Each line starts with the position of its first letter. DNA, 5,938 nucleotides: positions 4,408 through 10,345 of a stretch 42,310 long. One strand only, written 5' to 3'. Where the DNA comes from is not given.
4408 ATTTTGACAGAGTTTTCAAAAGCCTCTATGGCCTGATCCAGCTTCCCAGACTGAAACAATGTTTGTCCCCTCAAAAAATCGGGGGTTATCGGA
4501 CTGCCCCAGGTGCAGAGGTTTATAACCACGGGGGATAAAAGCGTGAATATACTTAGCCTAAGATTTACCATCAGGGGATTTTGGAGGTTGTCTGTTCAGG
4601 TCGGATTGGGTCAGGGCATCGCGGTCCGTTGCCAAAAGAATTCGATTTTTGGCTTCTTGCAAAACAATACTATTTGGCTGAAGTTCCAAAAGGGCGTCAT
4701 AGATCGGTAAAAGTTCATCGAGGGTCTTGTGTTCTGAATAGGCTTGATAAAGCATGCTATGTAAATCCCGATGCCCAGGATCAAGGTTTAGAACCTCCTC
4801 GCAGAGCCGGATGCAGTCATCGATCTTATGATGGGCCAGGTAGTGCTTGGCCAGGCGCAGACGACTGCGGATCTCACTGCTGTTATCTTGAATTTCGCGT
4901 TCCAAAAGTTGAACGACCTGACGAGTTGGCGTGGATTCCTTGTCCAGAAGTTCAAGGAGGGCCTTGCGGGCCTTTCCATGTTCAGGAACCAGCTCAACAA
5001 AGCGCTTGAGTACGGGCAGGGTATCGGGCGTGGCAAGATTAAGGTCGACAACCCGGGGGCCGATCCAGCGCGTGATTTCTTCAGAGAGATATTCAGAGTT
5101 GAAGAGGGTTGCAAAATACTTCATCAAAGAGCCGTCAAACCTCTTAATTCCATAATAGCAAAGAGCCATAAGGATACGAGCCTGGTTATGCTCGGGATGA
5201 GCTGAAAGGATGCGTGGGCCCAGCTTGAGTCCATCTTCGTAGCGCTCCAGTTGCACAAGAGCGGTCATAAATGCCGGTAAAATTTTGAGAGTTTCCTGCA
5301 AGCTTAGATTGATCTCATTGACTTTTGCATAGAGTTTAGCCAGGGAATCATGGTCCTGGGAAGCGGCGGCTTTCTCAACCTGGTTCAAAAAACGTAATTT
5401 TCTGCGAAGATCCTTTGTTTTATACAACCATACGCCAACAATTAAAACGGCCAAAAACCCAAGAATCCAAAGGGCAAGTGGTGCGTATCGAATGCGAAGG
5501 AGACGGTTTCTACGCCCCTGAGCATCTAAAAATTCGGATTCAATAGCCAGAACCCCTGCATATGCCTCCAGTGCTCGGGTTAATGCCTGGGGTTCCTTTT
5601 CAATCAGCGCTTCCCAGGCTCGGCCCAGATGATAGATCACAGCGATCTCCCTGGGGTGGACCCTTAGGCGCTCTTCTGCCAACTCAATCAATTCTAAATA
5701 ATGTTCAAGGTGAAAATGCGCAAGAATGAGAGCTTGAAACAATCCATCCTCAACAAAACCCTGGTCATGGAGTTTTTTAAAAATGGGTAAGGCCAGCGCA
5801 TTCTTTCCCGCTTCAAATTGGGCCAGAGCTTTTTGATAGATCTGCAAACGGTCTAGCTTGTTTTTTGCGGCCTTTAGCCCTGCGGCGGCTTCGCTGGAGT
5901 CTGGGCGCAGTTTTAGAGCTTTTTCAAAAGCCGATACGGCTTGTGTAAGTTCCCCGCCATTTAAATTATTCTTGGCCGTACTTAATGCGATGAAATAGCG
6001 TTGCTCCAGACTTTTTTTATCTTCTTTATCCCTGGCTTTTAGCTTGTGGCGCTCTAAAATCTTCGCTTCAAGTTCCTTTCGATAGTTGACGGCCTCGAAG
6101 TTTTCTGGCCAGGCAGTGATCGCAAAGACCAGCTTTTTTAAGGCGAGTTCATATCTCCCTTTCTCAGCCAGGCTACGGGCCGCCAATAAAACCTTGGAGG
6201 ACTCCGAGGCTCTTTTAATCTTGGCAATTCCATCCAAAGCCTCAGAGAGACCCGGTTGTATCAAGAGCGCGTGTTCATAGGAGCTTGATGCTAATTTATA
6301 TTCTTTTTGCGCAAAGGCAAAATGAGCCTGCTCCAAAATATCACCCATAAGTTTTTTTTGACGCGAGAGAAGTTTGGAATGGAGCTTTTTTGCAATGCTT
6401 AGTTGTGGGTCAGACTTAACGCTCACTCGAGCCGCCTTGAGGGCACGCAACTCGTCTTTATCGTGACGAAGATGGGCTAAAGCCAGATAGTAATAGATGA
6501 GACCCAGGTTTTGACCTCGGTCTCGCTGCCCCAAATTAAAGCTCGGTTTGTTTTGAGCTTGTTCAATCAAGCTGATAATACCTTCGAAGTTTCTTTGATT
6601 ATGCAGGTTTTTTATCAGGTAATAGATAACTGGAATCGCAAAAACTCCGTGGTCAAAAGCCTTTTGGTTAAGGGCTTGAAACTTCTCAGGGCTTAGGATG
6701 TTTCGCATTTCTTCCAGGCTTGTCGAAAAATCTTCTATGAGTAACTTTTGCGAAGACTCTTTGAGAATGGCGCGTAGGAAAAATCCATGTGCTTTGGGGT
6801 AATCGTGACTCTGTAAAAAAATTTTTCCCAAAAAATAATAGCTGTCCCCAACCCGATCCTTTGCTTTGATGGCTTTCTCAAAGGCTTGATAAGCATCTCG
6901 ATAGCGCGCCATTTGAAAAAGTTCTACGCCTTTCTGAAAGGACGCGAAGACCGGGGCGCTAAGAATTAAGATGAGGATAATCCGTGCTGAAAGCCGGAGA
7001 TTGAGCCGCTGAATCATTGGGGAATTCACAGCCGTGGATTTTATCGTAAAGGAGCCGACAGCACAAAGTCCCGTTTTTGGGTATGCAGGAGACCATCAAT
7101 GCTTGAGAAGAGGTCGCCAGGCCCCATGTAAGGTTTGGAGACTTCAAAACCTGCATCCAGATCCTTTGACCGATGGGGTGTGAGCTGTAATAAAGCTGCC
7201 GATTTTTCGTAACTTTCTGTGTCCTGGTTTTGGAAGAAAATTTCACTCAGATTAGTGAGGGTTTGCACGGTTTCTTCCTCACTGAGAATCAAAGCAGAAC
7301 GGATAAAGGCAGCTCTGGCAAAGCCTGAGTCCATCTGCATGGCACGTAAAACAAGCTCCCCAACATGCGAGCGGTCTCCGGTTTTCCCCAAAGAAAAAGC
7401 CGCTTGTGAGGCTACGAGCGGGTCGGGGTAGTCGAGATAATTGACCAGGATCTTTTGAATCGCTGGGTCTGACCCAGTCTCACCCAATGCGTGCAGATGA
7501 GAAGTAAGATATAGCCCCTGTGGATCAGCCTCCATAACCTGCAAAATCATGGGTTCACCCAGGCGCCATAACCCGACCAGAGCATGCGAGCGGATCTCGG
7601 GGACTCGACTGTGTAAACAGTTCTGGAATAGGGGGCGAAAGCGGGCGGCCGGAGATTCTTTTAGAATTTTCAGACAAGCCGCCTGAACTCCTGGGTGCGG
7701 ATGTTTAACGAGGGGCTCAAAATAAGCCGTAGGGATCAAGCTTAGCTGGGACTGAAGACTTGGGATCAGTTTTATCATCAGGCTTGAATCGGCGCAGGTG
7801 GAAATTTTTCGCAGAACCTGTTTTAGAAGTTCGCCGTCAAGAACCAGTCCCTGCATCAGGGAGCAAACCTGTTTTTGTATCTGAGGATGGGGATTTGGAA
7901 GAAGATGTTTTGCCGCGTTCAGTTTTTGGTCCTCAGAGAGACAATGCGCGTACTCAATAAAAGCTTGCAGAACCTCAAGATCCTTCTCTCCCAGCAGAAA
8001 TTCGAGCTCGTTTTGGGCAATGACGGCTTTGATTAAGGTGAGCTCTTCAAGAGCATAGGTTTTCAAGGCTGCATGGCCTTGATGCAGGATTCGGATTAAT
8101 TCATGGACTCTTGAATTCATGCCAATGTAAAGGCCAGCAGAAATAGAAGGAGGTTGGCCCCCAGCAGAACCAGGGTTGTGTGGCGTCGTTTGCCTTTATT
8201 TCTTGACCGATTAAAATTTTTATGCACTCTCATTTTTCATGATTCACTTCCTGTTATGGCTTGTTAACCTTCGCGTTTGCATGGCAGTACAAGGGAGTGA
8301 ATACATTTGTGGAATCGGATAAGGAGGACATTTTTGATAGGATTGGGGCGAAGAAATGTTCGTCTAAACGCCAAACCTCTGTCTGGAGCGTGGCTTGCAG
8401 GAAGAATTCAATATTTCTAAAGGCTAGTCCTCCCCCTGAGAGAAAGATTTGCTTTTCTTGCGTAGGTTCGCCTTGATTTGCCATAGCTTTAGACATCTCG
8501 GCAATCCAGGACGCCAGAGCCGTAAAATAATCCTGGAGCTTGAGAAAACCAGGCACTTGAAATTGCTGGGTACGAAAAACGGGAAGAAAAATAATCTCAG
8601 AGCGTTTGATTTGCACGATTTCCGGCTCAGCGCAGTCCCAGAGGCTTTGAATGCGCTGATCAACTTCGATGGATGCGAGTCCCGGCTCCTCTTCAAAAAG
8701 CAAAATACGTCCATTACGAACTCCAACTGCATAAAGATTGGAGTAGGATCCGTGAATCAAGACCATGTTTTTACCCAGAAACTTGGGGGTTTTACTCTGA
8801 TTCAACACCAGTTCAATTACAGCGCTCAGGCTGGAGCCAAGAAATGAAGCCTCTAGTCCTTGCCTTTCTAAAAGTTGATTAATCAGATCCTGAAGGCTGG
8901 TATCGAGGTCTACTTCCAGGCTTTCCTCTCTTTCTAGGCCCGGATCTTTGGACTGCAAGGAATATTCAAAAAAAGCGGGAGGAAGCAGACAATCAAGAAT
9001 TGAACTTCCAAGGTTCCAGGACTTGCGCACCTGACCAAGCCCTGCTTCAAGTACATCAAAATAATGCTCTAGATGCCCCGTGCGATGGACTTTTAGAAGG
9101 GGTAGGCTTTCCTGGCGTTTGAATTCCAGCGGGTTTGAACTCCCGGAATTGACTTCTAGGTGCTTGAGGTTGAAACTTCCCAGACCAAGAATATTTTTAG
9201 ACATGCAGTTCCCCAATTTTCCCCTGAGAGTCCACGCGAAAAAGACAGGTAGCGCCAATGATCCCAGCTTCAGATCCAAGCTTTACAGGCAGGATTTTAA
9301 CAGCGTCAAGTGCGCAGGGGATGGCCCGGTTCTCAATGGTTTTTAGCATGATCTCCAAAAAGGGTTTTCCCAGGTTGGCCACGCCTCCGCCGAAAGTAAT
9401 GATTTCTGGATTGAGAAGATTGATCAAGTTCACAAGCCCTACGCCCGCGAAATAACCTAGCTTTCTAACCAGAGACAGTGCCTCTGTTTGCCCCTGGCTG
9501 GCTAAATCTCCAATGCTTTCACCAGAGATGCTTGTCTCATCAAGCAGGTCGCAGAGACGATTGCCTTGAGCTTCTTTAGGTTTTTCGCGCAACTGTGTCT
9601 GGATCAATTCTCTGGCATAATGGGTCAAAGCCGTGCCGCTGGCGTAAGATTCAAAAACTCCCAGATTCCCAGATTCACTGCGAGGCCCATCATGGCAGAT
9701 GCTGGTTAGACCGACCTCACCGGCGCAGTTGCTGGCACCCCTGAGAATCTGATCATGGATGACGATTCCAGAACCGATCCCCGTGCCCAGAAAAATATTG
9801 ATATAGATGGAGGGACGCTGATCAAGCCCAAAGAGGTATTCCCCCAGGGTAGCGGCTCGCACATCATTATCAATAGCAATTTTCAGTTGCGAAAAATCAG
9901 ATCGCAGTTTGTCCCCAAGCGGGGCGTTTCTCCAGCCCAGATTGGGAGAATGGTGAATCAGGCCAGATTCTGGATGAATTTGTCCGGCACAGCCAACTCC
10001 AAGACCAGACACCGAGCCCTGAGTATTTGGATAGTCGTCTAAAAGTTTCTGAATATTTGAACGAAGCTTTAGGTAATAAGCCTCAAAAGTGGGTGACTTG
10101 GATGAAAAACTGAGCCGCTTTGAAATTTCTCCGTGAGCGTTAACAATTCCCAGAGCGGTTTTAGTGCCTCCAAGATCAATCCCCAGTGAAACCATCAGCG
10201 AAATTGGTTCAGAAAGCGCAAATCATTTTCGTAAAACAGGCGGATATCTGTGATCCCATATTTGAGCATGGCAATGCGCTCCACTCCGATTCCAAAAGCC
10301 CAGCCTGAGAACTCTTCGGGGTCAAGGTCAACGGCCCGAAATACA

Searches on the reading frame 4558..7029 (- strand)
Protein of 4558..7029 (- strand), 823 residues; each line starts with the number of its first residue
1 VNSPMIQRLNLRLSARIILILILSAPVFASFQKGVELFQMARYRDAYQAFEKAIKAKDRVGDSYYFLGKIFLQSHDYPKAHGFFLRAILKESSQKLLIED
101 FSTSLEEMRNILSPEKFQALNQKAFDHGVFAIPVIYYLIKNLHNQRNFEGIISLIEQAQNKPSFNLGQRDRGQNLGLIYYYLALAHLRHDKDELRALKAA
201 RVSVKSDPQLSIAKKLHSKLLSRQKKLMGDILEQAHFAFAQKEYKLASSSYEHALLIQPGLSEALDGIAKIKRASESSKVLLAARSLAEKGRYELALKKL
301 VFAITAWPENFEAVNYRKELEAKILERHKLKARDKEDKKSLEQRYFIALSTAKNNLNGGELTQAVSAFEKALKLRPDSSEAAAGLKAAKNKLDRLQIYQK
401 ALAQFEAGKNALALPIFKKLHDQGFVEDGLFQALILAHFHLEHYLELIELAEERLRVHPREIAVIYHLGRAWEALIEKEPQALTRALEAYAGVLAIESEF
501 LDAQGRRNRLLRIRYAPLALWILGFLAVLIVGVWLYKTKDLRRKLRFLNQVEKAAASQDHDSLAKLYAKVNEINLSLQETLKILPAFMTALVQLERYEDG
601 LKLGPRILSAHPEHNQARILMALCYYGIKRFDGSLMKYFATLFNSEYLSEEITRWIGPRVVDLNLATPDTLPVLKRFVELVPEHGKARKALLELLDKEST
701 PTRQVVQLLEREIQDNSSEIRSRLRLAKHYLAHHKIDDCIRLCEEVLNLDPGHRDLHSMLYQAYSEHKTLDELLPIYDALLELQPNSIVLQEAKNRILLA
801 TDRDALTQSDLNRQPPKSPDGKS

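Call 11: search_protein_families(library=pfam, proteins=[window:4558-7029:-], max_evalue=0.001)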
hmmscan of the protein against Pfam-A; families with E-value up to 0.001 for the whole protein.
window:4558-7029:- (823 aa): 7 families
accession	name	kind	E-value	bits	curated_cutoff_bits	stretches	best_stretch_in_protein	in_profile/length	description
PF13432.12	TPR_16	-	4.2e-17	62.7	32.7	1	33-90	3-59/65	Tetratricopeptide repeat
PF14559.12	TPR_19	-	2.9e-12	47.2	25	0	731-796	2-67/68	Tetratricopeptide repeat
PF00515.34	TPR_1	-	1.5e-11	44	27.8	0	31-55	5-29/34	Tetratricopeptide repeat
PF07719.23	TPR_2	-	1.7e-10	40.6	27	0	725-753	6-34/34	Tetratricopeptide repeat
PF13428.12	TPR_14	-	5.6e-10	39.3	23.5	0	723-760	4-41/44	Tetratricopeptide repeat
PF23914.1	TPR_CcmH_CycH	-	0.00063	20.1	42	0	357-386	62-91/158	Cytochrome c-type biogenesis protein H TPR domain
PF14863.12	Alkyl_sulf_dimr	-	0.00071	20.4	26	0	273-327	65-115/139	Alkyl sulfatase dimerisation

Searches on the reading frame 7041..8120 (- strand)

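Call 11: search_protein_families(library=pfam, proteins=[window:7041-8120:-], max_evalue=0.001)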
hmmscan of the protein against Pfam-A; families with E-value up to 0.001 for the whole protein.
window:7041-8120:- (359 aa): 2 families
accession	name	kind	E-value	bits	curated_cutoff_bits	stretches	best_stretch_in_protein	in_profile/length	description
PF13646.12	HEAT_2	-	1.1e-11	45.3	27.7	0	225-291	4-70/88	HEAT repeats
PF02985.28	HEAT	-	3.6e-05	24.1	23.5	0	162-188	2-28/31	HEAT repeat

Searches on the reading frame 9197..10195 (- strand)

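Call 11: search_protein_families(library=pfam, proteins=[window:9197-10195:-], max_evalue=0.001)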
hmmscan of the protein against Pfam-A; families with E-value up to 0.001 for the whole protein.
window:9197-10195:- (332 aa): 1 family
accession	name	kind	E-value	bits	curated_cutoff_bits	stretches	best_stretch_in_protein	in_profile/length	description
PF00480.26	ROK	-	3.9e-53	181.3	22.9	1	4-320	2-292/294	ROK family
